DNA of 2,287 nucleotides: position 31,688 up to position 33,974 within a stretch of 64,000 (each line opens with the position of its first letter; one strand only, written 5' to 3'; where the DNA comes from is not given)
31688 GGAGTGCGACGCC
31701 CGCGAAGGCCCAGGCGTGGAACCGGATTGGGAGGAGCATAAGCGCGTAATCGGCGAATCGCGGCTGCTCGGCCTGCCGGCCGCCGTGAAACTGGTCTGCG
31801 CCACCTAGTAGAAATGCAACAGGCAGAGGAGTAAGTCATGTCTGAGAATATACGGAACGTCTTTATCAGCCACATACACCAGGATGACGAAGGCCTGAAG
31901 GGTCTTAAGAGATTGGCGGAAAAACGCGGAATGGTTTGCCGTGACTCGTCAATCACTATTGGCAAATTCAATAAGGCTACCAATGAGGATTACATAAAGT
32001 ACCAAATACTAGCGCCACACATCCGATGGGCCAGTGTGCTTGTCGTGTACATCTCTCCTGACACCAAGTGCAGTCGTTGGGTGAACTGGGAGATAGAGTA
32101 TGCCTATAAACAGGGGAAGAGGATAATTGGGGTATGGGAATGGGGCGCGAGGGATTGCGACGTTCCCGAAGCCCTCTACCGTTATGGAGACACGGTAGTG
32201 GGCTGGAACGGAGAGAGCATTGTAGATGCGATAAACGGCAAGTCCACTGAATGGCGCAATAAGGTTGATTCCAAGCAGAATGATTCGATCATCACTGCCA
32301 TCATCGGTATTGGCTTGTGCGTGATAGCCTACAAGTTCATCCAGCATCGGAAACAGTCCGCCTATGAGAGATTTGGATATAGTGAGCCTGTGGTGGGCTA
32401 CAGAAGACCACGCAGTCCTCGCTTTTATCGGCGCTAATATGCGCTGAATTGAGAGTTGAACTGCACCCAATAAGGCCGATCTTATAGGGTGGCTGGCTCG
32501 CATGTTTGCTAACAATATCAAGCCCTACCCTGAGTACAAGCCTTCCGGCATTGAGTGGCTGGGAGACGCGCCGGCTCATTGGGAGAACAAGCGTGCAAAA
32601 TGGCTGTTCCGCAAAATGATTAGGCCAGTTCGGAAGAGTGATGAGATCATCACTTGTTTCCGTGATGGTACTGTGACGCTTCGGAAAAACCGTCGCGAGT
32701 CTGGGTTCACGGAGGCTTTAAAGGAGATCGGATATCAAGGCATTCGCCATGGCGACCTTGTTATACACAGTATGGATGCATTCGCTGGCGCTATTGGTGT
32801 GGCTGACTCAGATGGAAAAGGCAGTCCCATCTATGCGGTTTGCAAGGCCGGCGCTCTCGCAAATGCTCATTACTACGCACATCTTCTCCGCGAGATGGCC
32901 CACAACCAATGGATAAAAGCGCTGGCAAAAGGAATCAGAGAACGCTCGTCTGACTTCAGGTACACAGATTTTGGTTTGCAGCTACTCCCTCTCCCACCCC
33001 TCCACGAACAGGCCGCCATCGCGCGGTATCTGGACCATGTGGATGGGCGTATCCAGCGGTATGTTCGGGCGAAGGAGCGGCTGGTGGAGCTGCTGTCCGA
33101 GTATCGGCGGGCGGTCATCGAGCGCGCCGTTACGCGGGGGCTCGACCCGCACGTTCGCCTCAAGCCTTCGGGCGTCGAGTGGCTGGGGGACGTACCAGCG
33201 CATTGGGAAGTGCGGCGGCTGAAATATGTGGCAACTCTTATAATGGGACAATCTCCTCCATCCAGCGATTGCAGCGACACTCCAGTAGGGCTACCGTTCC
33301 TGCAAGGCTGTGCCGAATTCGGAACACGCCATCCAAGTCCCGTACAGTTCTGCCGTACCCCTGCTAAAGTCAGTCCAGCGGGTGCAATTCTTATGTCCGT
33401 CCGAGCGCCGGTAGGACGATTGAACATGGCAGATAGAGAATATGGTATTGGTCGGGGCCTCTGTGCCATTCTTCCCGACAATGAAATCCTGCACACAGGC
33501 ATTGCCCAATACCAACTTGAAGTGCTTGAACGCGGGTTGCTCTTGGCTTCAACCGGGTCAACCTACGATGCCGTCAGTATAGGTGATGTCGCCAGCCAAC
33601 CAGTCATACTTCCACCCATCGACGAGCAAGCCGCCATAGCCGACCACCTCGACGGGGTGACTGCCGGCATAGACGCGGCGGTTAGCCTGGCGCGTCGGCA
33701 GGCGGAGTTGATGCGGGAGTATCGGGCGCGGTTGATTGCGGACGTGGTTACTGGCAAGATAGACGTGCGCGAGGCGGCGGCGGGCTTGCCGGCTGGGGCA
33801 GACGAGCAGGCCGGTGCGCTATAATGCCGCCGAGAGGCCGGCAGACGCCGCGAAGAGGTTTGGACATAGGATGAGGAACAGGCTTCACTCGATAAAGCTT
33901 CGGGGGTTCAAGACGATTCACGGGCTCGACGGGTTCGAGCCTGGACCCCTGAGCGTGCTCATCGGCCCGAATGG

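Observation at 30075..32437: Five-gene TIR / transmembrane cassette wedged between hsdM and hsdS: candidate undescribed TIR-TM defence module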

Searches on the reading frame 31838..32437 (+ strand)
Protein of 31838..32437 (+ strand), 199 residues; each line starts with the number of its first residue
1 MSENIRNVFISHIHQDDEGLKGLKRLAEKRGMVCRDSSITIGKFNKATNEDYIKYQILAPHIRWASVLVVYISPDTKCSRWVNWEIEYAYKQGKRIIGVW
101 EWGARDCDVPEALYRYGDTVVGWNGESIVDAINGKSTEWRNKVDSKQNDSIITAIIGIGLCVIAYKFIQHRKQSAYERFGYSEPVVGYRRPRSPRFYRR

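Call 3: search_protein_families(library=pfam, proteins=[window:31838-32437:+], max_evalue=0.1)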
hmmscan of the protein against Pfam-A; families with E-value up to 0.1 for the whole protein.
window:31838-32437:+ (199 aa): 3 families
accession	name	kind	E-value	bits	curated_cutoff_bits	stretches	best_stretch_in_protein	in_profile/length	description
PF08937.16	ThsB_TIR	-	3.8e-22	79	21.2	1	9-105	1-99/100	Thoeris protein ThsB, TIR-like domain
PF13676.11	TIR_2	-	0.00014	22.8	28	1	8-99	1-89/122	TIR domain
PF15891.11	Nuc_deoxyri_tr2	-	0.0052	17.5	30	1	61-99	64-101/105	Nucleoside 2-deoxyribosyltransferase like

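Call 4: search_protein_families(library=padloc, proteins=[window:31838-32437:+], max_evalue=0.1)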
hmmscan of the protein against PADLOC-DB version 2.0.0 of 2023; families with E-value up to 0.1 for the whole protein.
window:31838-32437:+ (199 aa): 13 families
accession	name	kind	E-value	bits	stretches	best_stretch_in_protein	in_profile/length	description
PDLC00418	ThsB1|ThsB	-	4.9e-64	212.9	1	3-149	2-146/155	TIR-like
PDLC00436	ThsB1|ThsB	-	4.1e-08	30.9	1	6-89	36-116/183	TIR-like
PDLC04688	PDC-M50B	-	7.5e-07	27.5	1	46-99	46-98/162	-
PDLC00431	ThsB1|ThsB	-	9.4e-07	27.4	1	50-99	49-97/162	TIR-like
PDLC00428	ThsB1|ThsB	-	1.3e-06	26.9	1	48-95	55-106/219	TIR-like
PDLC00419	ThsB1|ThsB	-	4.3e-06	24.6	1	4-90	26-109/165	TIR-like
PDLC00433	ThsB1|ThsB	-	4.7e-06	24.7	1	50-99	46-94/164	TIR-like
PDLC00426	ThsB1|ThsB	-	1.1e-05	22.9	1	7-98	239-330/352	TIR-like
PDLC00425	ThsB1|ThsB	-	1.1e-05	22.7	1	7-118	253-364/389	TIR-like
PDLC00429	ThsB1|ThsB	-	9.3e-05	20.5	1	48-141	49-145/167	TIR-like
PDLC00423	ThsB1|ThsB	-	0.00014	19.6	1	3-90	33-118/190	TIR-like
PDLC00422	ThsB1|ThsB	-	0.00036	18.1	1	7-88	42-122/194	TIR-like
PDLC00437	ThsB1|ThsB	-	0.0041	15.2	1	56-94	31-69/129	TIR-like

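Call 5: search_protein_families(library=ncbifam, proteins=[window:31838-32437:+], max_evalue=0.1)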
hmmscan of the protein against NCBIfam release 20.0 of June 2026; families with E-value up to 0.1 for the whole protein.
window:31838-32437:+ (199 aa): 0 families

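Call 32: search_solved_structures(query=window:31838-32437:+, max_evalue=1, show_alignments=2)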
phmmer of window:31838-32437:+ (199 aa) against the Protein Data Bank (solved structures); distinct sequences matched with E-value up to 1: 6.
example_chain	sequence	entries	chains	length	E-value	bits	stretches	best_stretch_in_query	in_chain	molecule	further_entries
8wcf_A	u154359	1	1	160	0.00065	22.4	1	53-100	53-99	Molecular chaperone Tir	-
8fz9_A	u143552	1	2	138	0.051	16.2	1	53-131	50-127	TIR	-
4uys_A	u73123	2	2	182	0.22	14.1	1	65-116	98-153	FLOCCULATION PROTEIN FLO11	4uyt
4uyr_A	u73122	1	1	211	0.29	13.7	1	65-116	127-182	FLOCCULATION PROTEIN FLO11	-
1eiw_A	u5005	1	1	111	0.77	12.4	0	86-133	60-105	HYPOTHETICAL PROTEIN MTH538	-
6y87_A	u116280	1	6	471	0.97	12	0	86-145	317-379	Homospermidine synthase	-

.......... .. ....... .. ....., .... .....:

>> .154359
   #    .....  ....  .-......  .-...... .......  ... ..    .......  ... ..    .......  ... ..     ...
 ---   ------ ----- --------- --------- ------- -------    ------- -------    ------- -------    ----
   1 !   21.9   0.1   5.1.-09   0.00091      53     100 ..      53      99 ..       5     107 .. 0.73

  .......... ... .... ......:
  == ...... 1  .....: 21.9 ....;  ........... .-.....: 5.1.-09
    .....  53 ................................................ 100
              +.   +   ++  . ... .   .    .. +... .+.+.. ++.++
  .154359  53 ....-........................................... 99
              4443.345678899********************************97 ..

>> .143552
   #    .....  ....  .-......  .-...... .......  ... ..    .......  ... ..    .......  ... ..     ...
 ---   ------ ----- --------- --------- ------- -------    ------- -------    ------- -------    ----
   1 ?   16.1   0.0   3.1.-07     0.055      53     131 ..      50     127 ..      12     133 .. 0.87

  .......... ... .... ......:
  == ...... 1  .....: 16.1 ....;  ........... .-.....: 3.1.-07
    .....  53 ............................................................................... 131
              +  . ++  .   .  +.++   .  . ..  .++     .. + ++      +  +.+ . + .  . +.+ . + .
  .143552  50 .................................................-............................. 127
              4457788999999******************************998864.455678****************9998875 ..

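Call 44: find_homologous_proteins(query=window:31838-32437:+)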
Query window:31838-32437:+ (199 aa): 1061 proteins with E <= 0.001 among 1107 candidates; the best 120 are listed.
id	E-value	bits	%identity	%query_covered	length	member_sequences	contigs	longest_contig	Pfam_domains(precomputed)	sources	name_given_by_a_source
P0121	1.3e-133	461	100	100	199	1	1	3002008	PF08937.17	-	-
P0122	1.1e-68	249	75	74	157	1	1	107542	PF13676.12,PF08937.17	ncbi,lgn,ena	-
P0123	1.5e-68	248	76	70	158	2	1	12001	PF13676.12,PF08937.17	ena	-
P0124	2.0e-68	248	76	70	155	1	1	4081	PF08937.17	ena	-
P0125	8.0e-68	246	73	75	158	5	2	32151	PF08937.17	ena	-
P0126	2.1e-67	245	74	74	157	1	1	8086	PF13676.12,PF08937.17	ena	-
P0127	6.5e-67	243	72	74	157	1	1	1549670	PF13676.12,PF08937.17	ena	-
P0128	7.0e-67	243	72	74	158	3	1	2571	PF08937.17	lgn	-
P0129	7.4e-67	243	78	69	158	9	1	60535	PF08937.17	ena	-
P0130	7.7e-67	243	73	74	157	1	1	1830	PF13676.12,PF08937.17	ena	-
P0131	1.7e-66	242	68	74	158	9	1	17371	PF08937.17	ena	-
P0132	2.0e-66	241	56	99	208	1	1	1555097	PF13676.12,PF08937.17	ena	-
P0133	3.5e-66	241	73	74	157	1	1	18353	PF13676.12,PF08937.17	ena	-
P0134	3.8e-66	240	77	68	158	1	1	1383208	PF13676.12,PF08937.17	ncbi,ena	-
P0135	4.5e-66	240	77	69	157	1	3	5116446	PF13676.12,PF08937.17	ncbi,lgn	-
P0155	6.0e-64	233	58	97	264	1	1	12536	PF08937.17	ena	-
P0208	6.4e-62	227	54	95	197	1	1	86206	PF08937.17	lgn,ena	-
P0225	4.8e-61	224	56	87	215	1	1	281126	PF13676.12,PF08937.17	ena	-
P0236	1.6e-60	222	68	68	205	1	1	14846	PF13676.12,PF08937.17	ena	-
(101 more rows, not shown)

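Call 47: find_encoding_contigs(protein=P0132, flank=5000, max_places=2)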
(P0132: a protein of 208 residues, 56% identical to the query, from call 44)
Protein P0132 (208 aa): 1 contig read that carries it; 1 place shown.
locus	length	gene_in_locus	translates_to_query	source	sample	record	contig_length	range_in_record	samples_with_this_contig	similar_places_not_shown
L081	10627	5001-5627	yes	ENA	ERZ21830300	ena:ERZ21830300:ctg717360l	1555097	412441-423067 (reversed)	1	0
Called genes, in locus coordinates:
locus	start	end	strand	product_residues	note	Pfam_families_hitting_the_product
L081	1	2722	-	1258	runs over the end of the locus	-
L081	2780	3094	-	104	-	-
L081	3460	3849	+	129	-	PF08937:ThsB_TIR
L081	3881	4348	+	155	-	-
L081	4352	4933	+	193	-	PF08937:ThsB_TIR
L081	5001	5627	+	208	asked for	PF08937:ThsB_TIR, PF13676:TIR_2 (faint)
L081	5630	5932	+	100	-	-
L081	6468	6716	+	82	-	PF04255:DUF433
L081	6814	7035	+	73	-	-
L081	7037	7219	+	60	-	-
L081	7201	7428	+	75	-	-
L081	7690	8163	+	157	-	-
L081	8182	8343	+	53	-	-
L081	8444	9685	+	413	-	-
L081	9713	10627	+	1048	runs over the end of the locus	PF02811:PHP, PF07733:DNA_pol3_alpha, PF17657:DNA_pol3_finger, PF14579:HHH_6, PF01336:tRNA_anti-codon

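Call 48: find_encoding_contigs(protein=P0208, flank=5000, max_places=2)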
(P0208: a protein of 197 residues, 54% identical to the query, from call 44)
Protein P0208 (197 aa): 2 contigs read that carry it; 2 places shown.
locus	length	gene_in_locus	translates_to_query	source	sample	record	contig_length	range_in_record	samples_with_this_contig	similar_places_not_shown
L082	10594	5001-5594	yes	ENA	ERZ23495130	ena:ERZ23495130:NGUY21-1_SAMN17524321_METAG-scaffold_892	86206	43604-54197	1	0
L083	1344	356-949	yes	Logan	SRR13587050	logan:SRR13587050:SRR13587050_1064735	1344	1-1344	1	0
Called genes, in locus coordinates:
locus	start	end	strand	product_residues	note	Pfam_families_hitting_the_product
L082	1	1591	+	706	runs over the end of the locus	PF12161:HsdM_N, PF02384:N6_Mtase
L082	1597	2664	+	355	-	PF01844:HNH, PF14279:HNH_5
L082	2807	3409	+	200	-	PF13338:AbiEi_4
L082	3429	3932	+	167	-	PF08937:ThsB_TIR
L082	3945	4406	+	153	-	-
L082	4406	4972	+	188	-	PF08937:ThsB_TIR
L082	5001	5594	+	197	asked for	PF08937:ThsB_TIR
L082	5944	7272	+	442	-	PF01420:Methylase_S (faint)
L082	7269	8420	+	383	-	PF06114:Peptidase_M78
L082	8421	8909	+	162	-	PF14367:DUF4411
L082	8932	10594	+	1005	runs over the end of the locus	PF04313:HSDR_N, PF00270:DEAD (weak), PF04851:ResIII, PF18766:SWI2_SNF2, PF22679:T1R_D3-like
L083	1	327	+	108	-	?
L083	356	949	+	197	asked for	PF08937:ThsB_TIR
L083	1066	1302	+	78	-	-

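Call 55: search_protein_families(library=pfam, proteins=[L081:3881-4348:+, L082:3945-4406:+], max_evalue=10)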
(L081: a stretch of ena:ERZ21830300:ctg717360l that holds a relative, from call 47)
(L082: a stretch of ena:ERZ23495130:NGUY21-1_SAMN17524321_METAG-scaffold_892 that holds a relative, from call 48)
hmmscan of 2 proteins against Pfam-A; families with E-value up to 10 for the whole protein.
L081:3881-4348:+ (155 aa): 1 family
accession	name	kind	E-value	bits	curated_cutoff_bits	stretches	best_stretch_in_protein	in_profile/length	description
PF20479.3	TMEM128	-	0.2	12.6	23.9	1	84-144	64-115/124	TMEM128 protein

L082:3945-4406:+ (153 aa): 2 families
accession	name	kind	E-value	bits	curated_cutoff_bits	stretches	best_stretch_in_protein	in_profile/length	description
PF25221.1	5TMH_Lnb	-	0.051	14.1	25.2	1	28-77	87-136/144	Lnb transmembrane domain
PF24378.1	DUF7534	-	4.6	8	28.4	1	127-144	32-49/57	Family of unknown function (DUF7534)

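Call 95: predict_structure(alignment_id=A2)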
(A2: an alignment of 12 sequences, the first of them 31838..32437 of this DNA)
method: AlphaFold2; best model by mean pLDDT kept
length: 199 residues; sequences in the alignment: 12
mean_pLDDT: 74.5   pTM: 0.62
mean pLDDT of the five models: 74.5, 70.6, 69.9, 68.6, 68.3
residues with pLDDT >= 90: 48; 70-90: 79; 50-70: 52; < 50: 20
segments of 3 or more residues with pLDDT < 50: 1-3, 140-149, 180-182
pLDDT, mean of each block of 10 residues (from residue 1): 68 77 89 79 64 86 92 85 93 93 80 91 83 71 43 62 72 54 49 58
secondary structure, 60 per line:
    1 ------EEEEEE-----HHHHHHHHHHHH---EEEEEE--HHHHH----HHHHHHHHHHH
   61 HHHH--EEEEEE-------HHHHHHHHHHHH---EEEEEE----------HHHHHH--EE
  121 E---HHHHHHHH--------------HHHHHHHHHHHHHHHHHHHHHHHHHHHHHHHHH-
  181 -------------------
elements in order: E7-12 H18-29 E33-38 H41-45 H50-64 E67-72 H80-91 E95-100 H111-116 E119-121 H125-132 H147-179

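Call 99: fold_search(model_id=the predicted structure, library=pdb)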
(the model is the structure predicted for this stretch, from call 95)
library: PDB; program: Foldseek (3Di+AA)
matches with E <= 10: 1821; with E <= 0.001: 40
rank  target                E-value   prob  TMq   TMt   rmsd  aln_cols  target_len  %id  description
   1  8fz9_A                3.0e-06  1.00  0.51  0.71   3.7       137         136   22  Crystal Structure of Bacillus cereus TIR protein (released 2024-06-19)
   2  8fz9_B                3.6e-06  1.00  0.50  0.73   3.5       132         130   21  Crystal Structure of Bacillus cereus TIR protein (released 2024-06-19)
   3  9b7d_A                3.5e-05  1.00  0.33  0.35   6.7       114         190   16  Structure of ThsB-Tad3 complex (released 2025-01-22)
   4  7o62_B                4.5e-05  1.00  0.47  0.66   4.6       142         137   13  Crystal structure of a 2`-deoxyribosyltransferase from the psychrophilic bacterium Desulfotalea psychrophila. (released 2021-10-20)
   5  8wcf                  4.5e-05  1.00  0.42  0.50   6.1       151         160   20  Crystal structure of EcThsB (released 2024-09-18)
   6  9b7d_C                4.5e-05  1.00  0.34  0.35   6.6       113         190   18  Structure of ThsB-Tad3 complex (released 2025-01-22)
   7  7en6_A                5.9e-05  1.00  0.39  0.45   7.3       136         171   13  The crystal structure of Escherichia coli MurR in apo form (released 2022-04-20)
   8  8rpt_A                7.7e-05  1.00  0.43  0.59   4.7       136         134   13  Crystal structure of human DNPH1 mutant- D80A (released 2024-11-20)
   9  7en6_B                1.0e-04  1.00  0.40  0.44   7.6       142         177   12  The crystal structure of Escherichia coli MurR in apo form (released 2022-04-20)
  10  7en6_C                1.2e-04  1.00  0.40  0.45   9.2       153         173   12  The crystal structure of Escherichia coli MurR in apo form (released 2022-04-20)
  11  6lhy_A                1.3e-04  1.00  0.44  0.49   8.2       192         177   15  Crystal structure of ThsB (released 2020-06-24)
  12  1eiw_MODEL_1_A        1.4e-04  1.00  0.43  0.71   3.8       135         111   20  Solution structure of hypothetical protein MTH538 from Methanobacterium thermoautotrophicum (released 2000-09-06)
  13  9ia6_A                1.5e-04  1.00  0.42  0.60   4.8       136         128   14  Crystal structure of DNPH1 bound by compound 3. (released 2025-11-12)
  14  7en5                  1.8e-04  1.00  0.39  0.41  19.4       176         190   12  The crystal structure of Escherichia coli MurR in complex with N-acetylglucosamine-6-phosphate (released 2022-04-20)
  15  7o62_A                1.9e-04  1.00  0.42  0.59   5.8       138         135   12  Crystal structure of a 2`-deoxyribosyltransferase from the psychrophilic bacterium Desulfotalea psychrophila. (released 2021-10-20)
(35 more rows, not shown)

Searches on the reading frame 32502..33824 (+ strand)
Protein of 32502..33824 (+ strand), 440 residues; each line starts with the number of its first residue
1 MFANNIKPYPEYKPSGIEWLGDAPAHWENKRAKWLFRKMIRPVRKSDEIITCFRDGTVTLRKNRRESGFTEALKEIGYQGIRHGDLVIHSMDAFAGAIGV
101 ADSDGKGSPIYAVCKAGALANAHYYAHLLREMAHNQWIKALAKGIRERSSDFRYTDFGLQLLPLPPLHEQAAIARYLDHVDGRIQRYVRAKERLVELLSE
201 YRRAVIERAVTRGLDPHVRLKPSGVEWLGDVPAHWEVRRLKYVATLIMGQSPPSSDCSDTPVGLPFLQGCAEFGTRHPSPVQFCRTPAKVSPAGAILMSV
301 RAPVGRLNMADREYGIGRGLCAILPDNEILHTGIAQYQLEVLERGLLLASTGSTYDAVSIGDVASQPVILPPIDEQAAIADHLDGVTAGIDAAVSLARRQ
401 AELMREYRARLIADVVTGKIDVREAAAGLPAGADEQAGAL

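Call 3: search_protein_families(library=pfam, proteins=[window:32502-33824:+], max_evalue=0.1)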
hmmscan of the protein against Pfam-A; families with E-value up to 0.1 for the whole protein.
window:32502-33824:+ (440 aa): 1 family
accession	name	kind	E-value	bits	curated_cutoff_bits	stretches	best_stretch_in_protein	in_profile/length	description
PF01420.25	Methylase_S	-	3.3e-14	53.9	22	1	233-388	2-154/168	Type I restriction modification DNA specificity domain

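Call 4: search_protein_families(library=padloc, proteins=[window:32502-33824:+], max_evalue=0.1)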
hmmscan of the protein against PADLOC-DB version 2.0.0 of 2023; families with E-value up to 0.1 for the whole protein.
window:32502-33824:+ (440 aa): 108 families (the best 25 are shown)
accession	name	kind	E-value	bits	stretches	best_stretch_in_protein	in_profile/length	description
PDLC03105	Specificity_I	-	3.5e-87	291.7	1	5-426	3-441/448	Type I specificity subunit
PDLC03072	Specificity_I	-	2.2e-84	282.1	1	6-426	3-443/448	Type I specificity subunit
PDLC03090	Specificity_I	-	2.5e-73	245.8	1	6-422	1-433/434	Type I specificity subunit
PDLC03191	Specificity_I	-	2.7e-56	189.7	2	164-424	170-434/436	Type I specificity subunit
PDLC03174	Specificity_I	-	4.7e-56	188.5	2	156-424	165-439/468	Type I specificity subunit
PDLC03073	Specificity_I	-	3.4e-50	169.5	3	70-244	71-247/437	Type I specificity subunit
PDLC03162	Specificity_I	-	1.1e-45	154.2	2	81-256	72-238/431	Type I specificity subunit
PDLC03083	Specificity_I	-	2.3e-41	139.7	3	162-246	449-533/717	Type I specificity subunit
PDLC03142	Specificity_I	-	2.4e-41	140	3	161-239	192-270/483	Type I specificity subunit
PDLC03147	Specificity_I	-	6.6e-38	128.6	3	75-244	67-236/431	Type I specificity subunit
PDLC03107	Specificity_I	-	1.2e-30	104.9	2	234-400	2-168/392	Type I specificity subunit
PDLC03114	Specificity_I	-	1.9e-30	104.2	2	230-397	5-175/410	Type I specificity subunit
PDLC03140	Specificity_I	-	3.6e-30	104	4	368-424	360-416/418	Type I specificity subunit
PDLC03145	Specificity_I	-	1.1e-29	101.5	2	9-218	7-215/454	Type I specificity subunit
PDLC04137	mad5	-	4e-29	100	2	234-418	2-191/392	mads_5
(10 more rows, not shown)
